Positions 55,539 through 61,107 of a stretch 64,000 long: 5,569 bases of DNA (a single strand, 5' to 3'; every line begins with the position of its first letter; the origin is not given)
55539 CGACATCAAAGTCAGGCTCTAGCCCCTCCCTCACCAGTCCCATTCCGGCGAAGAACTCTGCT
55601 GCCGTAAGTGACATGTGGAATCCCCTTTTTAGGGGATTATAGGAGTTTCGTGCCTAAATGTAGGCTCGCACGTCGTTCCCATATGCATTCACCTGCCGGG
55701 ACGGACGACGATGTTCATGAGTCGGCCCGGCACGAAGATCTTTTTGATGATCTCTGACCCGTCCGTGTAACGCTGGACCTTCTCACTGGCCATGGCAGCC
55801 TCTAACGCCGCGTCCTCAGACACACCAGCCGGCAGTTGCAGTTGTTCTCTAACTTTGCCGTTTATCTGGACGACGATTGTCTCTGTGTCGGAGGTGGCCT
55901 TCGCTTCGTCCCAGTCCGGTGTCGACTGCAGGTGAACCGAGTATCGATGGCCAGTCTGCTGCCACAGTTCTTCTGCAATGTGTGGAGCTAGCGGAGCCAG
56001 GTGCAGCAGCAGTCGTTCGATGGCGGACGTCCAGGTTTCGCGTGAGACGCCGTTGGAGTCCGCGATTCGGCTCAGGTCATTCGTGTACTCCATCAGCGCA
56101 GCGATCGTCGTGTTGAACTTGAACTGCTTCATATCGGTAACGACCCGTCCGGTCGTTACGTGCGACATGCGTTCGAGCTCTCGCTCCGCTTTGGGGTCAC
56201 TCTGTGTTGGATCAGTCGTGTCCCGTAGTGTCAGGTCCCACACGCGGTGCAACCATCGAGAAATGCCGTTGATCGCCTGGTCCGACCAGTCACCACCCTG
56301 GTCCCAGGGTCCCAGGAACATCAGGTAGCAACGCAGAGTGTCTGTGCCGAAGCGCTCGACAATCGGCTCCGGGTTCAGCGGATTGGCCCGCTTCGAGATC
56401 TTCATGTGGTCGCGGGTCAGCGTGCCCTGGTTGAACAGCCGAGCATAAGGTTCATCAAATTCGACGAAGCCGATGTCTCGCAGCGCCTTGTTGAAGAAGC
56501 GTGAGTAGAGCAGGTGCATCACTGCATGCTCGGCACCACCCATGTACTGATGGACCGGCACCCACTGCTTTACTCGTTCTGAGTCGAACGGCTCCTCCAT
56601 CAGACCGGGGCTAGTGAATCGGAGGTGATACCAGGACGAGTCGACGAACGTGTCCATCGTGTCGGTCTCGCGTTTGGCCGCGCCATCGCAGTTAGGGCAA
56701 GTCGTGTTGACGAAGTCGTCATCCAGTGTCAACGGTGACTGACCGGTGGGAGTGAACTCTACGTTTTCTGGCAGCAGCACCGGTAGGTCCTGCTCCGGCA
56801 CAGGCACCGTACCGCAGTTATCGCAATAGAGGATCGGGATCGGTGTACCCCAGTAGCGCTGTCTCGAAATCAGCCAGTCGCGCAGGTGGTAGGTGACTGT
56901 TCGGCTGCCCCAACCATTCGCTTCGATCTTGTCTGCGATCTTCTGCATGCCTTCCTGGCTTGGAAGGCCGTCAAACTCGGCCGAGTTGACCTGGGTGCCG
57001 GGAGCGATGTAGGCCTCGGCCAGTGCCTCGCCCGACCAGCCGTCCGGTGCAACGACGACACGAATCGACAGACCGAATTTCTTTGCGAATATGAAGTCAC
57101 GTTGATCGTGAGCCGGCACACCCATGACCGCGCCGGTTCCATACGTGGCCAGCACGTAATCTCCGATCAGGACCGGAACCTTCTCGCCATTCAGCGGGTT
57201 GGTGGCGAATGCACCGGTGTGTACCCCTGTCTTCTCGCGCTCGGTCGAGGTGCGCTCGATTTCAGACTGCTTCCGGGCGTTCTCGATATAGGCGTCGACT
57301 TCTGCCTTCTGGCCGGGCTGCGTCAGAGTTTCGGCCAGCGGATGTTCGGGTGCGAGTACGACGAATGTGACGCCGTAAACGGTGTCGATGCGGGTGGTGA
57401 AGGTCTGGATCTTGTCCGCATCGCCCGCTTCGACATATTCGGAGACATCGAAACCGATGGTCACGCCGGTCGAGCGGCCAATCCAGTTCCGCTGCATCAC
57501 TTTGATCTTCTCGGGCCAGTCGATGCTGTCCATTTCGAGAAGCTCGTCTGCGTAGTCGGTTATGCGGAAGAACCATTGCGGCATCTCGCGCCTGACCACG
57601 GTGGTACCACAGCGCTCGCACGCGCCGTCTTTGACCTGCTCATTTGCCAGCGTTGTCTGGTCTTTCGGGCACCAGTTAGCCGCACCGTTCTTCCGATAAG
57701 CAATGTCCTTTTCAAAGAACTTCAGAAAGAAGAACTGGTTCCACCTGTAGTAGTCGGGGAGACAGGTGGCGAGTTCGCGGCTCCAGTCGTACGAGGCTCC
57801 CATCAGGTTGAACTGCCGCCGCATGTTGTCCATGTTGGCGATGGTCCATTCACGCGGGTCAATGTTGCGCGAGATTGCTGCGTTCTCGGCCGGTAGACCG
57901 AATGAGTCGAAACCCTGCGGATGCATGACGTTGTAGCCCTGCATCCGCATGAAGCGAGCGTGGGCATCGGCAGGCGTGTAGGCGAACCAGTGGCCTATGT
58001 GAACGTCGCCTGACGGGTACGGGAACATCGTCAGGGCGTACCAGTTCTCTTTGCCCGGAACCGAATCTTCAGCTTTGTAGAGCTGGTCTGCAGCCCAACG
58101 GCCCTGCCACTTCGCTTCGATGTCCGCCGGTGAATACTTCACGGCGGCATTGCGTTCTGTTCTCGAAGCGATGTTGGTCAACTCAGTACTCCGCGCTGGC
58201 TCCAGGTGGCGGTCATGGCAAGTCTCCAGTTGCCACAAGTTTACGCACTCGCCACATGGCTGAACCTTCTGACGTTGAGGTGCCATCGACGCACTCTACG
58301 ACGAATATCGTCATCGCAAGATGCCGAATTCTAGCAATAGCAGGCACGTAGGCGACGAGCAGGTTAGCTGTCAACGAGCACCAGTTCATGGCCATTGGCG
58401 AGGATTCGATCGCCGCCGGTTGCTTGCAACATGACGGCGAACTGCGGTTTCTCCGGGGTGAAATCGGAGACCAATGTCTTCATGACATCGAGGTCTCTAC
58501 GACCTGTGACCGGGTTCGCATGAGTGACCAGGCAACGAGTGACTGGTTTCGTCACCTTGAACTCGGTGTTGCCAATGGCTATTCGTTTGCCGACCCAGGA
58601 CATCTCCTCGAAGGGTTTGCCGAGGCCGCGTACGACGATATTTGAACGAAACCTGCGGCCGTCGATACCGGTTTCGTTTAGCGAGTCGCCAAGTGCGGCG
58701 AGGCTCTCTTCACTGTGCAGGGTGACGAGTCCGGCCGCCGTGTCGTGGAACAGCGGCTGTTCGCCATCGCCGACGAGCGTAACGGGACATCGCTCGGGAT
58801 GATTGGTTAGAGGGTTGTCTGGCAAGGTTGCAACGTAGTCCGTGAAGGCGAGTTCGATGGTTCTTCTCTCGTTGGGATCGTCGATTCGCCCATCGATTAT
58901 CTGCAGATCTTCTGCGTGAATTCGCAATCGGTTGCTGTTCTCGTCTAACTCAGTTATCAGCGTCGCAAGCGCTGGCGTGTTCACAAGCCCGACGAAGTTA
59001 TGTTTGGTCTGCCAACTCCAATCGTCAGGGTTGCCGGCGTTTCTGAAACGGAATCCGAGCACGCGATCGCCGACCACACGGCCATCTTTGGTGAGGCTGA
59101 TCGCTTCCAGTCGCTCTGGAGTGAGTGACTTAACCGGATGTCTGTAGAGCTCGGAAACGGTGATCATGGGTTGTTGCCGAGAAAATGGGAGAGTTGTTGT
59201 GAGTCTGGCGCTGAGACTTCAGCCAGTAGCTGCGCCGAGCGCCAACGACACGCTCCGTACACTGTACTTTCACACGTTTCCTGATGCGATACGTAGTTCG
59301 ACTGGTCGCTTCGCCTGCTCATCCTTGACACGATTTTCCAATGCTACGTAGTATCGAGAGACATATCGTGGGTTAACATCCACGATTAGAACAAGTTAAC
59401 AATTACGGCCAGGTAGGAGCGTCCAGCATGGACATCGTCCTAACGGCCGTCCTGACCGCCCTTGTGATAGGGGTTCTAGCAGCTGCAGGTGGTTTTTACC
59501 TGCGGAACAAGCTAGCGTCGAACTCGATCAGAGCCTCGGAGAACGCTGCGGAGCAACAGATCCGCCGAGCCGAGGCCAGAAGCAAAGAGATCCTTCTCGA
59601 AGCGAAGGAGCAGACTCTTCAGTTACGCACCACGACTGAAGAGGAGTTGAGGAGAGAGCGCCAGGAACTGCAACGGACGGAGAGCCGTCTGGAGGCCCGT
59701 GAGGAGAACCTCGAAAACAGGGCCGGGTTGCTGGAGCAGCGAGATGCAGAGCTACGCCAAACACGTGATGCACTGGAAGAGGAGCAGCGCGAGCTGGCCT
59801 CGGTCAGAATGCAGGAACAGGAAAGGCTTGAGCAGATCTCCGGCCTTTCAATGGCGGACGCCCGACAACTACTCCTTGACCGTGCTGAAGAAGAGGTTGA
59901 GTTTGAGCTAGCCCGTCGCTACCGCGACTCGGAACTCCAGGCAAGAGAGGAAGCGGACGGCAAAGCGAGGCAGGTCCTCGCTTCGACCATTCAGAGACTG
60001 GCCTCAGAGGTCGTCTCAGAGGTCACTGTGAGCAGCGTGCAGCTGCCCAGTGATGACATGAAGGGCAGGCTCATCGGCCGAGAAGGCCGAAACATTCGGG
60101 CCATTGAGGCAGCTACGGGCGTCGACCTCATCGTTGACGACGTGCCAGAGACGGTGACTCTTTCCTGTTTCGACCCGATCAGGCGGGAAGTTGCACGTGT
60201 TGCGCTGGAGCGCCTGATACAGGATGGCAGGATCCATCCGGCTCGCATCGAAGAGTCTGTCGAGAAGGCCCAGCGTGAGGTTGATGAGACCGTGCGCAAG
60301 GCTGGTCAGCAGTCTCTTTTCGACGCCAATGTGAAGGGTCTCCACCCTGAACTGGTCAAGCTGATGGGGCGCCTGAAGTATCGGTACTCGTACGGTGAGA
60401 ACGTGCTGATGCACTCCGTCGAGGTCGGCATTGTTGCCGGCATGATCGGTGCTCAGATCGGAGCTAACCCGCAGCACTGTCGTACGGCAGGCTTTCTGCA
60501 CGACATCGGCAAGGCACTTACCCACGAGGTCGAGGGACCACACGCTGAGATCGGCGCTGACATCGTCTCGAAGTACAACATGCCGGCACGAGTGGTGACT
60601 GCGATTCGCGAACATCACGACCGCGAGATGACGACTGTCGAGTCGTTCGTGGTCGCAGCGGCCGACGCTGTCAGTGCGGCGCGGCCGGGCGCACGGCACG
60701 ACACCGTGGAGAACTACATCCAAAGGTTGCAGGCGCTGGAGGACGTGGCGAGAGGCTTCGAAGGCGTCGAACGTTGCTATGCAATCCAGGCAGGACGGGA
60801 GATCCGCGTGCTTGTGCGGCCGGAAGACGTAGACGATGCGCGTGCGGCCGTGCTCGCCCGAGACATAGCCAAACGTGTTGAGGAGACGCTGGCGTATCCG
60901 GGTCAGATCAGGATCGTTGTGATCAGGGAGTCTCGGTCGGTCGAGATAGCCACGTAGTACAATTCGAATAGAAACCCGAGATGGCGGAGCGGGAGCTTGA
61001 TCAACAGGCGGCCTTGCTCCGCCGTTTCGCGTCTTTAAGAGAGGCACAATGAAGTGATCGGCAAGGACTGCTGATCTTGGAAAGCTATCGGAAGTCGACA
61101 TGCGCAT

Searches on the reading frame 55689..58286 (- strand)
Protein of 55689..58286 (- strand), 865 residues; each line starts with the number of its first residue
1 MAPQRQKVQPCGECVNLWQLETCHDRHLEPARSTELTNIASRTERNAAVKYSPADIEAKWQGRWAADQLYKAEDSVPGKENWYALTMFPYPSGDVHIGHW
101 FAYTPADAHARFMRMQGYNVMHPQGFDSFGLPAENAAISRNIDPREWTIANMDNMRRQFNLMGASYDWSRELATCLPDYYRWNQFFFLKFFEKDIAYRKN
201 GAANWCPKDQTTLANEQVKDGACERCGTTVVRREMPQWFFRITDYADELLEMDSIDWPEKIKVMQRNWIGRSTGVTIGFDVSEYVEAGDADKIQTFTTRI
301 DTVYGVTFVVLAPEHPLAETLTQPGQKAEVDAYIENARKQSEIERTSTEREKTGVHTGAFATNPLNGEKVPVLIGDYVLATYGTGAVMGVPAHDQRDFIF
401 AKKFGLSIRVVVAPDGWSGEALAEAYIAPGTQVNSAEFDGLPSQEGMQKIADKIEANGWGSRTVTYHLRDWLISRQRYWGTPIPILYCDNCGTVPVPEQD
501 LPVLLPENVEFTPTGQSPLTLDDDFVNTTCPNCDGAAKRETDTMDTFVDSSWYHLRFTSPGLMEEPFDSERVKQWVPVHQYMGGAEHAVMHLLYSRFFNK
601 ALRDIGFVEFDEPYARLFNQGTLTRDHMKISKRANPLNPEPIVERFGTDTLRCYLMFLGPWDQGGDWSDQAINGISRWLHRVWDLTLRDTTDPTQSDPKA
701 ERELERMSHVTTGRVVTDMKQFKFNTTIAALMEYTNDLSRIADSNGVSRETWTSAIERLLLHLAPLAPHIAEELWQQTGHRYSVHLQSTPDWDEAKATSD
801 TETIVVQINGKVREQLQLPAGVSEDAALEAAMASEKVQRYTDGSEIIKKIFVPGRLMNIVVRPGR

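Call 26: search_protein_families(library=pfam, proteins=[window:55689-58286:-], max_evalue=0.001)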
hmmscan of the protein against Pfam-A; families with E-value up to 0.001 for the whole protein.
window:55689-58286:- (865 aa): 4 families
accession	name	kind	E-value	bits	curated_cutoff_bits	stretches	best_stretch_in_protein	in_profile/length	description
PF13603.12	tRNA-synt_1_2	-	9.6e-67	224.5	25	1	266-454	1-184/185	Leucyl-tRNA synthetase, editing domain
PF00133.28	tRNA-synt_1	-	2.1e-38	132.6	22.7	2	60-257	2-212/414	tRNA synthetases class I (I, L, M and V)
PF09334.17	tRNA-synt_1g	-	9.3e-28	97.5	20.1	1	86-228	5-144/391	tRNA synthetases class I (M)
PF08264.19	Anticodon_1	-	1.3e-18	67.7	25.1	1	704-824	4-144/148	Anticodon-binding domain of tRNA ligase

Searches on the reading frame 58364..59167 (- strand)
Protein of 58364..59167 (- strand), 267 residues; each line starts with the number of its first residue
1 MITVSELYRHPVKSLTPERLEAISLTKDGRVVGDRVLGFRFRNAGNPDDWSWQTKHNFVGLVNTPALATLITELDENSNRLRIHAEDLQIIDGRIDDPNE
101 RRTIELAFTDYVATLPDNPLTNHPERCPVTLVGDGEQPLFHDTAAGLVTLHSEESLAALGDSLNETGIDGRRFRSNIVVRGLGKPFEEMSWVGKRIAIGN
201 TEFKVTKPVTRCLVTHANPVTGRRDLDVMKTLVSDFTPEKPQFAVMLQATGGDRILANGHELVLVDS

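Call 26: search_protein_families(library=pfam, proteins=[window:58364-59167:-], max_evalue=0.001)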
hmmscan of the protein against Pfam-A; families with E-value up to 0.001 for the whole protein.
window:58364-59167:- (267 aa): 2 families
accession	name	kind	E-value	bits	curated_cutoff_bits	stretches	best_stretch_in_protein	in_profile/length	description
PF03473.23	MOSC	-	1.1e-10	42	22.7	1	148-231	12-92/120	MOSC domain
PF03476.21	MOSC_N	-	7.5e-08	32.7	25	1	1-98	1-85/119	MOSC N-terminal beta barrel domain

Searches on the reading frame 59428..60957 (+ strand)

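Call 26: search_protein_families(library=pfam, proteins=[window:59428-60957:+], max_evalue=0.001)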
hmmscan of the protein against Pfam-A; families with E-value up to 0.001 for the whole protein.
window:59428-60957:+ (509 aa): 4 families
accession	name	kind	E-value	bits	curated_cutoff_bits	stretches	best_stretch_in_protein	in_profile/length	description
PF12072.13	RNase_Y_N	-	1.5e-40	139.2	32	1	7-194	2-200/201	RNase Y N-terminal region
PF01966.28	HD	-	1.6e-18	67.5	22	1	327-417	2-115/116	HD domain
PF08668.18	HDOD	-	1.9e-09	37.7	22.9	1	326-364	95-134/196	HDOD domain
PF00013.35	KH_1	-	7.7e-08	32.4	21.5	1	204-260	4-64/66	KH domain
